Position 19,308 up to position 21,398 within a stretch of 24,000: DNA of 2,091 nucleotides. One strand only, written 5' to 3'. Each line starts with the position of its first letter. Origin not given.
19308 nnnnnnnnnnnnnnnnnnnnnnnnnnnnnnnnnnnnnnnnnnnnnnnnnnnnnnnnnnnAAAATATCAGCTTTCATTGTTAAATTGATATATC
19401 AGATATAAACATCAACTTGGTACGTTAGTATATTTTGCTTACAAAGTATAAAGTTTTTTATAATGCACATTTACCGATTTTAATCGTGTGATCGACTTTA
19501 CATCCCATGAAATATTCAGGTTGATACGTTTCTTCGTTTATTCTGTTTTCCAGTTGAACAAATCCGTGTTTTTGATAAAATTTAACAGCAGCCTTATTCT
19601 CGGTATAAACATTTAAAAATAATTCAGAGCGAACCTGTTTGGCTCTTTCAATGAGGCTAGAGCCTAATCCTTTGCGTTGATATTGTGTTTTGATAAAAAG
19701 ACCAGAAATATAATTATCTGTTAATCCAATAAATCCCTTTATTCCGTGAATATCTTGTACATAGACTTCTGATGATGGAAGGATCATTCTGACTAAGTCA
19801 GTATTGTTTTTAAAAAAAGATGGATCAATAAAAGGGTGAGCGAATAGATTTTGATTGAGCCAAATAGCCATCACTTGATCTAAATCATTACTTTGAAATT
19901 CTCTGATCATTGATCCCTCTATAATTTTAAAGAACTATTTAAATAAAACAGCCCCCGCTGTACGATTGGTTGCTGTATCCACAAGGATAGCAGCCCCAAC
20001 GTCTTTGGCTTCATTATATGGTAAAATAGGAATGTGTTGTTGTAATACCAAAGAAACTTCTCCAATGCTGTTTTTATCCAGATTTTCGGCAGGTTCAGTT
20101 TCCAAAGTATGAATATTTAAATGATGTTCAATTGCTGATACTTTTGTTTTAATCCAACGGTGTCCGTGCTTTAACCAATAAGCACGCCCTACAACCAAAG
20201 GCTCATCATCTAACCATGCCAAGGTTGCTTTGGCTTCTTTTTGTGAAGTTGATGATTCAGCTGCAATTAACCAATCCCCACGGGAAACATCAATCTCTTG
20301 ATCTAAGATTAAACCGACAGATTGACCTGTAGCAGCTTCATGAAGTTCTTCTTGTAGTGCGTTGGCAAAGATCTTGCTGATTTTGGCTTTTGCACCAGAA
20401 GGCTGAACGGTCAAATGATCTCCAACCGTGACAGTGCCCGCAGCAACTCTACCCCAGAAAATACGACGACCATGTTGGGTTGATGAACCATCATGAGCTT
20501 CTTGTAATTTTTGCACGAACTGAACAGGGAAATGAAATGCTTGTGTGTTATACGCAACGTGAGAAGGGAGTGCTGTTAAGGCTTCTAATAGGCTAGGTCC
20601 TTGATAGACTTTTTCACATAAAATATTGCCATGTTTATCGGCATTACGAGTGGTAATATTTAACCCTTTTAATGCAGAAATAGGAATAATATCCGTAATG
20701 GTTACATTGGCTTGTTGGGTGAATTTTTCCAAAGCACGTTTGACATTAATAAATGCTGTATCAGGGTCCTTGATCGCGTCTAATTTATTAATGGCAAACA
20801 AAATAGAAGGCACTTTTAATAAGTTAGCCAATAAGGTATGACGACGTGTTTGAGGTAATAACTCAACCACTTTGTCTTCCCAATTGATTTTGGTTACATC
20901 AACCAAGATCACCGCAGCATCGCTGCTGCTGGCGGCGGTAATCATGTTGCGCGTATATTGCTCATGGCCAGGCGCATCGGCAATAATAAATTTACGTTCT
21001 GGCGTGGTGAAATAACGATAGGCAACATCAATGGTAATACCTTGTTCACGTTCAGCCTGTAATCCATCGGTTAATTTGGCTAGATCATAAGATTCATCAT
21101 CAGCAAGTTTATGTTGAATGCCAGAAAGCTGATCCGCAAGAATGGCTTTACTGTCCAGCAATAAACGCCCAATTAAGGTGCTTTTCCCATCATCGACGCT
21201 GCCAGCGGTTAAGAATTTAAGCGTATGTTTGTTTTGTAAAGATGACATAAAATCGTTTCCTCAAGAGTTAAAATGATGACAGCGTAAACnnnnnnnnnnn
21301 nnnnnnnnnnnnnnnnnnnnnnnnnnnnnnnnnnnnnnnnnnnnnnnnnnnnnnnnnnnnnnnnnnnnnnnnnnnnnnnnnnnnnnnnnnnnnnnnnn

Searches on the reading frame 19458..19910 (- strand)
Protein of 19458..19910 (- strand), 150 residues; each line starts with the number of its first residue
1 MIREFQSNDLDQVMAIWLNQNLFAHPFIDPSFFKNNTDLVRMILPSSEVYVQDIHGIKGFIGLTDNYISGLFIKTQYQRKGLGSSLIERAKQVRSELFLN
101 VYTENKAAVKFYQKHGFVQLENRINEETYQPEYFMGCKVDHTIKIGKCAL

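Call 9: search_protein_families(library=pfam, max_evalue=0.001, proteins=[window:19458-19910:-])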
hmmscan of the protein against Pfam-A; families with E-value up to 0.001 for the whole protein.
window:19458-19910:- (150 aa): 4 families
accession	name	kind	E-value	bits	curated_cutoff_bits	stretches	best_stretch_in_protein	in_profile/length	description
PF13508.13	Acetyltransf_7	-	5.4e-12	46.4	27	1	47-118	3-83/84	Acetyltransferase (GNAT) domain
PF13673.13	Acetyltransf_10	-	8.1e-12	45.7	23.6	1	56-126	41-116/128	Acetyltransferase (GNAT) domain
PF00583.31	Acetyltransf_1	-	5.5e-10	40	20.7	1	66-117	60-116/116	Acetyltransferase (GNAT) family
PF08445.16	FR47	-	2.9e-05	24.4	22.1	1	63-122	19-82/86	FR47-like protein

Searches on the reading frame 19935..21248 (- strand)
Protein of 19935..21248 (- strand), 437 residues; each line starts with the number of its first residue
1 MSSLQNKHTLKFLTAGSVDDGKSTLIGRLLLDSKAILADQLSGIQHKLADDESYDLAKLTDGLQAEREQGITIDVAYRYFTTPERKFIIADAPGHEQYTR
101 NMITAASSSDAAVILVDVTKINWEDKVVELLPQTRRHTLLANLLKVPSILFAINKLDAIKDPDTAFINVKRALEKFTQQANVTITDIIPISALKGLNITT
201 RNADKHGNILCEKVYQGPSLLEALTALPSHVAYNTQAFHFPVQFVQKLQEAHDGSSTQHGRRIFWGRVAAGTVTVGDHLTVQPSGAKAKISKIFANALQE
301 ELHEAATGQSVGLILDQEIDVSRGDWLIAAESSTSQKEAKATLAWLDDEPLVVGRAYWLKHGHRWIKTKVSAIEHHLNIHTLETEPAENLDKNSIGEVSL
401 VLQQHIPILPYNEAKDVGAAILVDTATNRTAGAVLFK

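Call 9: search_protein_families(library=pfam, max_evalue=0.001, proteins=[window:19935-21248:-])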
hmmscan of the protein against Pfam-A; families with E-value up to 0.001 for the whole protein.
window:19935-21248:- (437 aa): 4 families
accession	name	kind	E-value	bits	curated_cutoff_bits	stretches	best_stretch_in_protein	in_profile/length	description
PF00009.33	GTP_EFTU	-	4.7e-38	131.1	26.5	1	9-225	3-183/188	Elongation factor Tu GTP binding domain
PF22594.2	GTP-eEF1A_C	-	9.7e-17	61.7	27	1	340-433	3-97/101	GTP-eEF1A C-terminal domain-like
PF01926.29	MMR_HSR1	-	5.3e-06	27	21.9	0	64-131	25-100/113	50S ribosome-binding GTPase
PF03144.31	GTP_EFTU_D2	-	0.00013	22.8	30.3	1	266-327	6-72/73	Elongation factor Tu domain 2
